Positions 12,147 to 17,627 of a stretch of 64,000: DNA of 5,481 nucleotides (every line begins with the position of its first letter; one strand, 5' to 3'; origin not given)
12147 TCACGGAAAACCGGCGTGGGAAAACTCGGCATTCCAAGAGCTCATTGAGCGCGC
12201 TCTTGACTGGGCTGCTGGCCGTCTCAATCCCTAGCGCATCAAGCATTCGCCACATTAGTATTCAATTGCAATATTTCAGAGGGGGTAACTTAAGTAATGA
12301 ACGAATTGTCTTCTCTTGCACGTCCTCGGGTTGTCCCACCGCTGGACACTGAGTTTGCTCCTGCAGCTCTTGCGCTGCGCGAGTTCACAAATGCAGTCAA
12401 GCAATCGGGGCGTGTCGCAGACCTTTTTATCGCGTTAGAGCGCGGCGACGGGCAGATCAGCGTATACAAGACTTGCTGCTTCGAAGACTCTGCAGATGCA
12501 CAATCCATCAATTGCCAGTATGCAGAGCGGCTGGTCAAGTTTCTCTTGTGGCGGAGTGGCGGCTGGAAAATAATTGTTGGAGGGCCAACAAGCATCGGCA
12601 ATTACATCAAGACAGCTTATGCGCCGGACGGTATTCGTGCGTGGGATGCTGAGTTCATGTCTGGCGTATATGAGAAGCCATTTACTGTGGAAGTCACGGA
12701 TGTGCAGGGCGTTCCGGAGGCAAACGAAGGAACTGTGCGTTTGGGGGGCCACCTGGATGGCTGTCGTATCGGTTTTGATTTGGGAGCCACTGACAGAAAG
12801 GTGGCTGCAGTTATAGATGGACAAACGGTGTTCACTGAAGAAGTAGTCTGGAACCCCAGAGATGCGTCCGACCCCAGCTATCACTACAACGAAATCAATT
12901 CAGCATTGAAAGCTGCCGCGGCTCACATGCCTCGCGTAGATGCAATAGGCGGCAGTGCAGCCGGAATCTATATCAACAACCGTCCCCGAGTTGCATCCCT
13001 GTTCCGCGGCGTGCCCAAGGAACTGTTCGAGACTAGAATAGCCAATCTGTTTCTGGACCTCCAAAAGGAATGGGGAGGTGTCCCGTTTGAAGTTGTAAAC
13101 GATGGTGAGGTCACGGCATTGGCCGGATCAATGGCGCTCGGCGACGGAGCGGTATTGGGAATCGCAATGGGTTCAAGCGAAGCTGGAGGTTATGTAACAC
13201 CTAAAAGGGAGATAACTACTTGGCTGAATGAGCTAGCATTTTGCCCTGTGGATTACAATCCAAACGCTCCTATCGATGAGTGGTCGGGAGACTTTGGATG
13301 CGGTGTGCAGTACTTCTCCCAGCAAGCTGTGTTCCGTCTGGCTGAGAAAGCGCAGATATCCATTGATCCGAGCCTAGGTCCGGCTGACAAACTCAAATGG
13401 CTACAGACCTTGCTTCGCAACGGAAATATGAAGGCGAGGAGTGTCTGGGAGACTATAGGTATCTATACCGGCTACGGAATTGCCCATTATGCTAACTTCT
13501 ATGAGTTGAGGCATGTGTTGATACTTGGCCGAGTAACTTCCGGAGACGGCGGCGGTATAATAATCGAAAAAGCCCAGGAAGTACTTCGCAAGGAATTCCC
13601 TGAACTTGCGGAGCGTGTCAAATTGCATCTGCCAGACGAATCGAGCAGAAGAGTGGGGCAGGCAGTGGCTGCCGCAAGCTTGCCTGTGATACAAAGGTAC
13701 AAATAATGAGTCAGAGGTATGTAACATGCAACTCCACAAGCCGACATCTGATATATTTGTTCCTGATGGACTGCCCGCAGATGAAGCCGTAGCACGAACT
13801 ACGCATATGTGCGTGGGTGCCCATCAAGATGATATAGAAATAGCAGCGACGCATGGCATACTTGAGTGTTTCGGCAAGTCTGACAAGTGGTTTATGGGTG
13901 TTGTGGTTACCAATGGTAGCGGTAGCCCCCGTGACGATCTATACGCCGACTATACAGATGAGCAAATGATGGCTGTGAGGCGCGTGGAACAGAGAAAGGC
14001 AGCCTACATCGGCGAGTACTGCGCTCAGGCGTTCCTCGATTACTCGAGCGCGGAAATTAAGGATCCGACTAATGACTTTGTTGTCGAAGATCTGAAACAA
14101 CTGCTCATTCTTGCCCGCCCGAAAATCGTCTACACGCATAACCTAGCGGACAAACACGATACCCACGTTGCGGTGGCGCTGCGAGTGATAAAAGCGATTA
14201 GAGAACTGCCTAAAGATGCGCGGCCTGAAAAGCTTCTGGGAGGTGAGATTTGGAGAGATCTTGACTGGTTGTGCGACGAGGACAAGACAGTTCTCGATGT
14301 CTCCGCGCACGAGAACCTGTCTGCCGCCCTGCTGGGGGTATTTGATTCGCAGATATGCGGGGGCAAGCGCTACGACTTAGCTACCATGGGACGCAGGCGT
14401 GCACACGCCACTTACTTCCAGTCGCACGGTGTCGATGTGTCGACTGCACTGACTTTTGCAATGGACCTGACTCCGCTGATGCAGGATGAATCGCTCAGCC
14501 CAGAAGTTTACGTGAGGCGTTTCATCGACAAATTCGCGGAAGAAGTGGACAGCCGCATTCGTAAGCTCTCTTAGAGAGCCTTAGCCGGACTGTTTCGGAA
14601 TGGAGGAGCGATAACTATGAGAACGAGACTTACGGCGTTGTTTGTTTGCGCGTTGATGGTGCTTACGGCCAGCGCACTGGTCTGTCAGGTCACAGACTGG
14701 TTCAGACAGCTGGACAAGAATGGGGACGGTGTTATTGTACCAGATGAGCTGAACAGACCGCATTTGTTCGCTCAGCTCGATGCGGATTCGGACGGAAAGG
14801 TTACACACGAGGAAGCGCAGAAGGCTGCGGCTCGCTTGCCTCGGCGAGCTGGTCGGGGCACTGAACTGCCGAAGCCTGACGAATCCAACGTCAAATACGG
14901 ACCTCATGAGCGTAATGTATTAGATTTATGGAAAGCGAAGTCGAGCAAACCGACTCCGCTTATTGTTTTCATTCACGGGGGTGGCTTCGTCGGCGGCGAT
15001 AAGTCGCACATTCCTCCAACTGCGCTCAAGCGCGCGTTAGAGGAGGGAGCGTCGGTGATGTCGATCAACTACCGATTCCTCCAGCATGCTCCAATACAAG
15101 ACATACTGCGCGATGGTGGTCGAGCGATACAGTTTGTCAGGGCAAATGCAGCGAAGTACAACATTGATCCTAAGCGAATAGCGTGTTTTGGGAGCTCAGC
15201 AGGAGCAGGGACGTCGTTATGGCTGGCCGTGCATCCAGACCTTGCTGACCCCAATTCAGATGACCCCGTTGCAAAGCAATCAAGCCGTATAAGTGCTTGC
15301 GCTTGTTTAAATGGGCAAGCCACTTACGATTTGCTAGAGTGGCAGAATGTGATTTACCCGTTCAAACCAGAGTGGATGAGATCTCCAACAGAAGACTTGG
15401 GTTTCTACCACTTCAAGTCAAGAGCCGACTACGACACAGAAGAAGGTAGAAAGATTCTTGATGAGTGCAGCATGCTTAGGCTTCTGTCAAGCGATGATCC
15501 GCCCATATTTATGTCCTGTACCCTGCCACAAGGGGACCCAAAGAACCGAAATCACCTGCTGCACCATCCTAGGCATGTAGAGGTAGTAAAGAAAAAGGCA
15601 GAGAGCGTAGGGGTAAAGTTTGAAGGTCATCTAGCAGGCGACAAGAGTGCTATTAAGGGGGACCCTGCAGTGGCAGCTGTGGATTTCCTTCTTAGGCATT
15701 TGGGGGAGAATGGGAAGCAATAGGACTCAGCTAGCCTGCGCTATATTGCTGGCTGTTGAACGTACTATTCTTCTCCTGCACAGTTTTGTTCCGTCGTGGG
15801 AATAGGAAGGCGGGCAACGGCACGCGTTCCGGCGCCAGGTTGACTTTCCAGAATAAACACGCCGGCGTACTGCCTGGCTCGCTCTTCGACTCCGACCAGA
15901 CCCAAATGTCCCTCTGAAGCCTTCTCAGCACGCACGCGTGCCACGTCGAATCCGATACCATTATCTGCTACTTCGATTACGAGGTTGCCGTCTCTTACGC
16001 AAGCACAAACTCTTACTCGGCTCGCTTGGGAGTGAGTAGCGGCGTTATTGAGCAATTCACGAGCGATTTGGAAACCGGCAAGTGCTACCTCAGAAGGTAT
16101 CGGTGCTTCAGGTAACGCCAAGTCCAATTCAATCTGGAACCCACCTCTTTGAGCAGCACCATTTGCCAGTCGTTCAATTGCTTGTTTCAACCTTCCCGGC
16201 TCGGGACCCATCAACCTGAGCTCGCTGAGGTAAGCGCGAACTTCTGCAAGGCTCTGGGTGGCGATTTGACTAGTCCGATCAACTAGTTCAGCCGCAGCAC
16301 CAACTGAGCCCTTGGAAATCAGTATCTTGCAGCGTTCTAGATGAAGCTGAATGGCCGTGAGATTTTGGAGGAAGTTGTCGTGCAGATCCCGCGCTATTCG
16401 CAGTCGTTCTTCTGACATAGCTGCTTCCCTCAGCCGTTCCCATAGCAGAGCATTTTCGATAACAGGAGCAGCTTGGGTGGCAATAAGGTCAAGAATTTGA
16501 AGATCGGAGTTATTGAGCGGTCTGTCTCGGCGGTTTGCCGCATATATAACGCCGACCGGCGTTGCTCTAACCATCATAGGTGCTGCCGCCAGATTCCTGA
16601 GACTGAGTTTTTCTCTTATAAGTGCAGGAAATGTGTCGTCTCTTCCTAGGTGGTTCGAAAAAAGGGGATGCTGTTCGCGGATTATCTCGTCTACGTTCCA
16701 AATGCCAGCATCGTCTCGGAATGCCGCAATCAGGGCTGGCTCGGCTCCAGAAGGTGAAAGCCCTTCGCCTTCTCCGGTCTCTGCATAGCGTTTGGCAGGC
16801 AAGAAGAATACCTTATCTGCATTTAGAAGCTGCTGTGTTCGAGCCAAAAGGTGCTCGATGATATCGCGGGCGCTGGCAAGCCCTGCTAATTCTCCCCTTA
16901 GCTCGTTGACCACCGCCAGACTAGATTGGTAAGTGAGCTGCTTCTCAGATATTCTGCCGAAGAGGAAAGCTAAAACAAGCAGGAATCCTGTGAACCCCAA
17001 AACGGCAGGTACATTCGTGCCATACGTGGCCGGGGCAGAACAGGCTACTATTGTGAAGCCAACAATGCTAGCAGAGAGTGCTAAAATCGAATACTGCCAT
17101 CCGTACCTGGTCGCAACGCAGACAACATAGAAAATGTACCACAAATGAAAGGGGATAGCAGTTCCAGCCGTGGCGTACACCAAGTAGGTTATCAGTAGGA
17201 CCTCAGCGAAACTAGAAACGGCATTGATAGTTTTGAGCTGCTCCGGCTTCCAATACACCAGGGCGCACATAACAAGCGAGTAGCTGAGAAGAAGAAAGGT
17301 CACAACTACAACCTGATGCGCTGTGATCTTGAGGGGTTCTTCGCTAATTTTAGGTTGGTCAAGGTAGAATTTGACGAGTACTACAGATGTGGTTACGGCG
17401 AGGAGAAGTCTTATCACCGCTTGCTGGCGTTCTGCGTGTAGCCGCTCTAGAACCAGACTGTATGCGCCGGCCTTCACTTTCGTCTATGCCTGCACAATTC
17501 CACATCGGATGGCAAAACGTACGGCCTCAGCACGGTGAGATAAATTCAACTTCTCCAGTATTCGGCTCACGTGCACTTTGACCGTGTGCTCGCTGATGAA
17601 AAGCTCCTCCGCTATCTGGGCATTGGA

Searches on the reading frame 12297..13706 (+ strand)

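Call 26: search_protein_families(library=pfam, proteins=[window:12297-13706:+], max_evalue=0.001)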
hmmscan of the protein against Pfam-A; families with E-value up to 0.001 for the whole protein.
window:12297-13706:+ (469 aa): 1 family
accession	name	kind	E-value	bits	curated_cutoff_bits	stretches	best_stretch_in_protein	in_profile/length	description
PF00480.26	ROK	-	0.00022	21.3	22.9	0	322-442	162-274/294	ROK family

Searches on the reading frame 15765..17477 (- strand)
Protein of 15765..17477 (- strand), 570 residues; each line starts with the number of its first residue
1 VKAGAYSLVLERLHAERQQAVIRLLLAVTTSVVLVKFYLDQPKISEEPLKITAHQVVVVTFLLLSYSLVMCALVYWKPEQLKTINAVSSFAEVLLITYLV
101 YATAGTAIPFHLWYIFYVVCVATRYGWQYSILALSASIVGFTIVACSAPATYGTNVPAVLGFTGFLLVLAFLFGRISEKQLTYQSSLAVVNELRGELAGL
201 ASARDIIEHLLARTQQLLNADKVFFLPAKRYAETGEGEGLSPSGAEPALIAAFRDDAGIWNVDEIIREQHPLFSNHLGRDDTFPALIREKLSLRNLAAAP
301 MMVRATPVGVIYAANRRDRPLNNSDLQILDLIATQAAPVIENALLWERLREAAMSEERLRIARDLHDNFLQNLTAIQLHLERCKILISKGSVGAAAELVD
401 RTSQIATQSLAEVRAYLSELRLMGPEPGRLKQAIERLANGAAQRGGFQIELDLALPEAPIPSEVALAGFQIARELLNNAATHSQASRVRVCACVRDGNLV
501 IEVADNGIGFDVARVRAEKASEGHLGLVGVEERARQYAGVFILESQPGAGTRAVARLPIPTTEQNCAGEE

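Call 26: search_protein_families(library=pfam, proteins=[window:15765-17477:-], max_evalue=0.001)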
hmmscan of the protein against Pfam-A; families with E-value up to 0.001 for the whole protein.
window:15765-17477:- (570 aa): 6 families
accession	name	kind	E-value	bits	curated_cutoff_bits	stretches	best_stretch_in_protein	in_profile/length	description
PF07730.19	HisKA_3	-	1.6e-14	54.7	24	1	357-421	1-64/68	Histidine kinase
PF02518.31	HATPase_c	-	2e-12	48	26.4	1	469-560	7-110/111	Histidine kinase-, DNA gyrase B-, and HSP90-like ATPase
PF13185.12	GAF_2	-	1.8e-11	44.9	28.6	1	202-341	3-136/136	GAF domain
PF01590.32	GAF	-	1.3e-10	42.4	22.4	1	205-337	4-130/133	GAF domain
PF13492.12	GAF_3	-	7.6e-08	33.3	27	1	205-342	4-129/129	GAF domain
PF13581.12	HATPase_c_2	-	1.7e-05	25.3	27.4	1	470-527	34-102/127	Histidine kinase-like ATPase domain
